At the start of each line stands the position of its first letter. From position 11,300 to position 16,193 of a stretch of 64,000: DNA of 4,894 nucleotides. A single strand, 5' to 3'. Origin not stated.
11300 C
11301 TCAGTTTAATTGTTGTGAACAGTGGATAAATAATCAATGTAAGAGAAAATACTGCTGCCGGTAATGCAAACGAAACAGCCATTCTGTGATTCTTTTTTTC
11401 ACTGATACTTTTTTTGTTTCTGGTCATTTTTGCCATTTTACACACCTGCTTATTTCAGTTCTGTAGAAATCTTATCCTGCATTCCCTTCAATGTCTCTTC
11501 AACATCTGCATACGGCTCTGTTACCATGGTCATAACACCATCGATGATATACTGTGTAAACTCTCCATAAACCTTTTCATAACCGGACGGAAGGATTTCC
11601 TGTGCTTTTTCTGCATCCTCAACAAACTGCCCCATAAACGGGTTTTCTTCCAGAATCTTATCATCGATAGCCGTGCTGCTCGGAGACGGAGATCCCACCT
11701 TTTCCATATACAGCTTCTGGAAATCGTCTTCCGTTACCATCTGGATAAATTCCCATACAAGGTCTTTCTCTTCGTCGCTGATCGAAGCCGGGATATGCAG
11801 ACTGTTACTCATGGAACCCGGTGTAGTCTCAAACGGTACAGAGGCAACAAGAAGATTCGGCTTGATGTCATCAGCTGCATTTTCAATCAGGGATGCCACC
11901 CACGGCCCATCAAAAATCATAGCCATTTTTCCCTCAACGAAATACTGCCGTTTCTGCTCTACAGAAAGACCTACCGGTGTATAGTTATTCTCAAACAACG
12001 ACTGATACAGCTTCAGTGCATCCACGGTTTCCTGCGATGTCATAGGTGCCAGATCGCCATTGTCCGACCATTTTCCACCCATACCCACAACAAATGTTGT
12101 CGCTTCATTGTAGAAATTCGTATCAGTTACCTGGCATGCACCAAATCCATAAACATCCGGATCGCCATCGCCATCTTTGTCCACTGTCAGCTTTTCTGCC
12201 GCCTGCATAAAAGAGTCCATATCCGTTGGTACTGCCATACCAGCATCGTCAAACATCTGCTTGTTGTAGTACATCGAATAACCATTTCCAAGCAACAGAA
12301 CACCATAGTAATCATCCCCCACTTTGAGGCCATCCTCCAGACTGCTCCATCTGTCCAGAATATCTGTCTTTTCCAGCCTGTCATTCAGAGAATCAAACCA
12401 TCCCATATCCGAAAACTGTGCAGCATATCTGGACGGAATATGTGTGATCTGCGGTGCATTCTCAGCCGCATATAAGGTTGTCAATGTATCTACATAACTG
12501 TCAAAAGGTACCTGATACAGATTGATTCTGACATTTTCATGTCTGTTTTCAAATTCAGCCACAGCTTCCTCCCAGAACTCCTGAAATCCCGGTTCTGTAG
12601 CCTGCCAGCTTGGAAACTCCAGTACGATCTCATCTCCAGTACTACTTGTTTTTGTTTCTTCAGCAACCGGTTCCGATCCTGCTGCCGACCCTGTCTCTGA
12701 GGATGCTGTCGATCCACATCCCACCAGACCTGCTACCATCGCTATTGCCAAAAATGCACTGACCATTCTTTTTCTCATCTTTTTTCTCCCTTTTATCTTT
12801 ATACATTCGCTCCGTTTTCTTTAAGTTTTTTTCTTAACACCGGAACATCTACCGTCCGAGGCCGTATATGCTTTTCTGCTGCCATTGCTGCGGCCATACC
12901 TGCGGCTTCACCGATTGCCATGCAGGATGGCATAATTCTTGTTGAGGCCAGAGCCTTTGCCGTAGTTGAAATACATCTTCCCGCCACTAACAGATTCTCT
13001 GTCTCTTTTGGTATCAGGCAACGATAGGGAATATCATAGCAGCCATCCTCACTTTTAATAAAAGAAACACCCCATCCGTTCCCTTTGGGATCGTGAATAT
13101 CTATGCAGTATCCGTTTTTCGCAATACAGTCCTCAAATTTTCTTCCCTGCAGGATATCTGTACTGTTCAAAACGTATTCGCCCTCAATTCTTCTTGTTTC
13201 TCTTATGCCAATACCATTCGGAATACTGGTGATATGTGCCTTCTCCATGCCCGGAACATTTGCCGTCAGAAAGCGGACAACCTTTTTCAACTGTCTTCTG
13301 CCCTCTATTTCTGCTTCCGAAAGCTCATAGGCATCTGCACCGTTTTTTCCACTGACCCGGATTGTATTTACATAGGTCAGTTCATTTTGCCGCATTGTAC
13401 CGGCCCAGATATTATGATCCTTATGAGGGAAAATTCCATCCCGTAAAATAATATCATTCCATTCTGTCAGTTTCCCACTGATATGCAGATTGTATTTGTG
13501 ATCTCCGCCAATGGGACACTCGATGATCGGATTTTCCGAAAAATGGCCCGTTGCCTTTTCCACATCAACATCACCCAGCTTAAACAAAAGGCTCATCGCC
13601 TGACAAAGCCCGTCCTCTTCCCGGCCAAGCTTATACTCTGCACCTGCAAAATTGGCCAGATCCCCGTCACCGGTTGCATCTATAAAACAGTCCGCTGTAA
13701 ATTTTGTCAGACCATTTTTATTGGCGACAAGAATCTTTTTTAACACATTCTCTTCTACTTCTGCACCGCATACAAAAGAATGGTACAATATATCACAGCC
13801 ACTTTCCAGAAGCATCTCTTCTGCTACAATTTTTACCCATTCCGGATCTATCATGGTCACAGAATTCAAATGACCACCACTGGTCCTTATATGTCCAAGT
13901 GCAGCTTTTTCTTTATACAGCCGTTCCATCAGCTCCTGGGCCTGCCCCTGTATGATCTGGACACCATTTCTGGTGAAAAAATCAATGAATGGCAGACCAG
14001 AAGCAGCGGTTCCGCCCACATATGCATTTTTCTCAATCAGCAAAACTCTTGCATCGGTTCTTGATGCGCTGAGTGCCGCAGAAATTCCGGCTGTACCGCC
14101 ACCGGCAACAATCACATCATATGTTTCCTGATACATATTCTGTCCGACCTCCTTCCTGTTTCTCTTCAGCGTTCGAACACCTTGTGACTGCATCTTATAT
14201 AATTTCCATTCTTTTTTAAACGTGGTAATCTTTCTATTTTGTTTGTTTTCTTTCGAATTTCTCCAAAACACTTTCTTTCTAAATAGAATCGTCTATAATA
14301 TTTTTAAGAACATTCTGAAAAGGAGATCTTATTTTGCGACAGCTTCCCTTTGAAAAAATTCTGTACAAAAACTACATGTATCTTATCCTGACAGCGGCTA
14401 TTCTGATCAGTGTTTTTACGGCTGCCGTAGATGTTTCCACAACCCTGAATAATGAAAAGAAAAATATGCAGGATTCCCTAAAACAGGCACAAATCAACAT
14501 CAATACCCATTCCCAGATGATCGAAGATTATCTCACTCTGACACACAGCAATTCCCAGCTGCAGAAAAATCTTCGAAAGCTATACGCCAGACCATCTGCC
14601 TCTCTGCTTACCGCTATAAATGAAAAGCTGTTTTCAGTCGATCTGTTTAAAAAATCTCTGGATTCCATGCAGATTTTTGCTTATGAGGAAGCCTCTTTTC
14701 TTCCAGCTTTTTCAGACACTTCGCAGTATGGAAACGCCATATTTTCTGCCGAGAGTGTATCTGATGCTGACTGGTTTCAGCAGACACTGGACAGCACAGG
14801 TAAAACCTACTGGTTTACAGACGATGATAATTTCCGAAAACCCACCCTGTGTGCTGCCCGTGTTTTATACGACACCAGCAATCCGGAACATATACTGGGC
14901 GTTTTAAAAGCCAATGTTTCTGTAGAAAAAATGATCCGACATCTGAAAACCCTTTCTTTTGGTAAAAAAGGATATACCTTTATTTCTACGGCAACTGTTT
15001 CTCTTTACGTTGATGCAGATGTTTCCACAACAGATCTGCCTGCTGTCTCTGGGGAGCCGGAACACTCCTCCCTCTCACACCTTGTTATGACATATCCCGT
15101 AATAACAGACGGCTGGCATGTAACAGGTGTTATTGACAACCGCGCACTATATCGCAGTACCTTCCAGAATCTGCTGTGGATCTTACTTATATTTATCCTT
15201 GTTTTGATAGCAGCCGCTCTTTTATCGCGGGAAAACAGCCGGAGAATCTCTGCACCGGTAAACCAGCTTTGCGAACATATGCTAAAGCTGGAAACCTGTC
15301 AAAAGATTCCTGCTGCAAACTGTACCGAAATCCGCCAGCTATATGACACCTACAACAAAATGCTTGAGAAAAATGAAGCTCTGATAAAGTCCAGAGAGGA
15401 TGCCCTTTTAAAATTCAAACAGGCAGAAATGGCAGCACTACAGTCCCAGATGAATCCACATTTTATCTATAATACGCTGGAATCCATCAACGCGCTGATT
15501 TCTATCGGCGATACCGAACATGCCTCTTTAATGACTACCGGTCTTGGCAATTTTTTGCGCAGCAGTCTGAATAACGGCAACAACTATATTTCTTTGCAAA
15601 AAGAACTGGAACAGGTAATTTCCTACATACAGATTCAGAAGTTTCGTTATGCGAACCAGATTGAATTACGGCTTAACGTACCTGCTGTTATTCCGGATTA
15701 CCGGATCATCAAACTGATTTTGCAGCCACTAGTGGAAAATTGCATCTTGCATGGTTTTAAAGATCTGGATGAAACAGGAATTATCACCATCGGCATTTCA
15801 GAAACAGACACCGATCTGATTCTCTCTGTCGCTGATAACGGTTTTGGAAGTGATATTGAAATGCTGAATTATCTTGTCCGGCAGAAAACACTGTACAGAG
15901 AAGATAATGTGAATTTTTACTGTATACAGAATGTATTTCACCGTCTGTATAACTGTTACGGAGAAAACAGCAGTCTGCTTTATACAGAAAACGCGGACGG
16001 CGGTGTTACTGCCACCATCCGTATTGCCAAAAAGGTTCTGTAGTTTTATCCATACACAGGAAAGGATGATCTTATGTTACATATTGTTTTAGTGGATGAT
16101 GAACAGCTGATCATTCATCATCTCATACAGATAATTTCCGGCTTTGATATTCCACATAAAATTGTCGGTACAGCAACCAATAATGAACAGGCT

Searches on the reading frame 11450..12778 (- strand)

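Call 4: search_protein_families(library=pfam, proteins=[window:11450-12778:-])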
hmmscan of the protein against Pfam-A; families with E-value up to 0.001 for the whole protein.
window:11450-12778:- (442 aa): 2 families
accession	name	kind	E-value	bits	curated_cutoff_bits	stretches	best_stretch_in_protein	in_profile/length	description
PF13416.11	SBP_bac_8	-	4.7e-27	95.9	27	1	71-380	1-275/279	Bacterial extracellular solute-binding protein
PF01547.30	SBP_bac_1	-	2.4e-25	90.6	26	1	65-354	4-306/307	Bacterial extracellular solute-binding protein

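Call 7: search_protein_families(library=ncbifam, proteins=[window:11450-12778:-])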
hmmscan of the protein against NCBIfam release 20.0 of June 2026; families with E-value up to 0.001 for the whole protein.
window:11450-12778:- (442 aa): 2 families
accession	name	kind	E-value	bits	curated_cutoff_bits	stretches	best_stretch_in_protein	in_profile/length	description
NF053763.1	ABCarbgalBndGanS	equivalog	4.6e-10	38.8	700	1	5-401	3-378/420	galactooligosaccharide ABC transporter substrate-binding protein GanS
TIGR03850.1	bind_CPR_0540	equivalog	3.1e-09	36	299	0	3-114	2-93/437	carbohydrate ABC transporter substrate-binding protein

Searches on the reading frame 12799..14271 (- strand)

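Call 4: search_protein_families(library=pfam, proteins=[window:12799-14271:-])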
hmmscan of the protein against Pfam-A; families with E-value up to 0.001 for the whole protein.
window:12799-14271:- (490 aa): 8 families
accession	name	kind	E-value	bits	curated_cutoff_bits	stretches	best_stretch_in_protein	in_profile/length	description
PF12831.13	FAD_oxidored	-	7.8e-117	391.5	27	1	52-483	1-416/416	FAD dependent oxidoreductase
PF13450.12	NAD_binding_8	-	1.5e-07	32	21.9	1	55-120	1-66/68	NAD(P)-binding Rossmann-like domain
PF00890.30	FAD_binding_2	-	1.6e-07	31.3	20.4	1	52-99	1-48/414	FAD binding domain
PF07992.20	Pyr_redox_2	-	1.8e-05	24.8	26.1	1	51-95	1-41/291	Pyridine nucleotide-disulphide oxidoreductase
PF01946.23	Thi4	-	2.4e-05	24.1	26.2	1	50-92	17-60/235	Thi4 family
PF01266.30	DAO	-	2.9e-05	24.2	27.9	1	52-88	1-38/353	FAD dependent oxidoreductase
PF03486.20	HI0933_like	-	7.4e-05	22.7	50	1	52-86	2-36/244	HI0933-like protein Rossmann domain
PF01134.28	GIDA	-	0.00025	20.7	22.1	1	52-82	1-31/391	Glucose inhibited division protein A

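Call 7: search_protein_families(library=ncbifam, proteins=[window:12799-14271:-])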
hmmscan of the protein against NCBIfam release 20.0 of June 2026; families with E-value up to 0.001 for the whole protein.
window:12799-14271:- (490 aa): 52 families (the best 25 are shown)
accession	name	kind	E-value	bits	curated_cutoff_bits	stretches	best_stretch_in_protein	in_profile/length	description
NF009477.0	PRK12843.1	equivalog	7e-11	41.3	758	1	40-91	6-57/578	FAD-dependent oxidoreductase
NF004789.0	PRK06134.1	subfamily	2.8e-09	36.1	747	1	45-91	7-53/581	FAD-dependent oxidoreductase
TIGR02032.1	GG-red-SF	subfamily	1.7e-08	34.5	158.8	1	51-210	1-156/297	geranylgeranyl reductase family protein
NF009478.0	PRK12844.1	equivalog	4.3e-08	31.9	789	1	46-92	4-51/559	3-ketosteroid-delta-1-dehydrogenase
NF053556.1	prodigi_MAP_PigB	equivalog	7.8e-08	31.2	850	1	20-91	124-193/659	prodigiosin MAP biosynthesis oxidoreductase PigB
NF005508.0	PRK07121.1-1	equivalog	7.9e-08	31.3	537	1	47-120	17-89/497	FAD-binding protein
NF053717.1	VnlPnlRedVprA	equivalog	8.5e-08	31.4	600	1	48-89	4-45/481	vinyl phenol reductase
NF006130.0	PRK08274.1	equivalog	8.5e-08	31.4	369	1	48-119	3-67/467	FAD-dependent tricarballylate dehydrogenase TcuA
TIGR01372.1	soxA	subfamily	1.5e-07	29.6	1164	1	49-97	167-215/996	sarcosine oxidase subunit alpha family protein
NF005511.0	PRK07121.1-4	equivalog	1.6e-07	30.1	466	1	45-92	15-62/553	FAD-binding protein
NF053677.1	Desat2ChcC2Cyan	equivalog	1.8e-07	29.9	900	1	51-90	1-40/558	4-oxocyclohex-2-ene-1-carboxylate 5-dehydrogenase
NF003585.0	PRK05249.1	equivalog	4e-07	29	465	1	48-90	4-46/464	Si-specific NAD(P)(+) transhydrogenase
NF040770.1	hetero_SS_HdrA2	exception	4.8e-07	28.3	1100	1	19-90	112-179/777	CoB-CoM heterodisulfide reductase HdrA2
NF005882.1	PRK07843.1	equivalog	5.1e-07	28.5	788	1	50-92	1-44/547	3-oxosteroid 1-dehydrogenase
NF009476.0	PRK12839.1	equivalog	1.1e-06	27.1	940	1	48-90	6-48/572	FAD-dependent oxidoreductase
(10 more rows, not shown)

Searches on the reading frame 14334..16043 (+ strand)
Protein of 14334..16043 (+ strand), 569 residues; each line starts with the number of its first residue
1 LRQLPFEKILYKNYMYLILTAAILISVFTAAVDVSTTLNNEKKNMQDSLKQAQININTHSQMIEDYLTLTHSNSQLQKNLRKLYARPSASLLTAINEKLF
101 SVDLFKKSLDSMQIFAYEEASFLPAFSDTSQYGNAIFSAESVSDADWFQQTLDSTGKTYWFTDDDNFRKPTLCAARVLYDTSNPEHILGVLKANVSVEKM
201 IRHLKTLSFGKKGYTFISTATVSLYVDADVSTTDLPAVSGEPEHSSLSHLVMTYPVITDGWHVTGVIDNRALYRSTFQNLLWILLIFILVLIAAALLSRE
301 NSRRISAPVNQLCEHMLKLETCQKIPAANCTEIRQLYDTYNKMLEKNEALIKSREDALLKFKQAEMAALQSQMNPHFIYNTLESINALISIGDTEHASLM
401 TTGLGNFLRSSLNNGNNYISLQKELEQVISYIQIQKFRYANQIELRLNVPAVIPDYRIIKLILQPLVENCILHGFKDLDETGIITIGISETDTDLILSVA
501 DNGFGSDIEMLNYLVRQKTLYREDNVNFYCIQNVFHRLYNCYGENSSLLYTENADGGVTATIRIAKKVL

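Call 4: search_protein_families(library=pfam, proteins=[window:14334-16043:+])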
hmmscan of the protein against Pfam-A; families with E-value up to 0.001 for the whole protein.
window:14334-16043:+ (569 aa): 2 families
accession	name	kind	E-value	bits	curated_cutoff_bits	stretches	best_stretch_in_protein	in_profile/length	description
PF06580.19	His_kinase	-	5.9e-25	87.8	25.2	1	364-442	1-80/81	Histidine kinase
PF02743.24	dCache_1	-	6.1e-09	36.2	45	1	43-218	9-173/240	Cache domain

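Call 7: search_protein_families(library=ncbifam, proteins=[window:14334-16043:+])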
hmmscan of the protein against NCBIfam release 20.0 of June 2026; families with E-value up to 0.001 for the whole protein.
window:14334-16043:+ (569 aa): 4 families
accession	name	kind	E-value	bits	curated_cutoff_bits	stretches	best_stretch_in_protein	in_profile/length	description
NF012226.0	AdeS_HK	equivalog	3.6e-06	26.4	500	0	417-515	208-301/353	two-component sensor histidine kinase AdeS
NF053592.1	HK_near_YfiR_like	equivalog_domain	2.5e-05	23.9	194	1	223-346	91-220/223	sensor histidine kinase, YfiR-like protein-associated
NF033092.0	HK_WalK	equivalog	0.00012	20.8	725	0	249-352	141-251/594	cell wall metabolism sensor histidine kinase WalK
TIGR01925.2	spIIAB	equivalog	0.00017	21.5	135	1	456-507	35-86/137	anti-sigma F factor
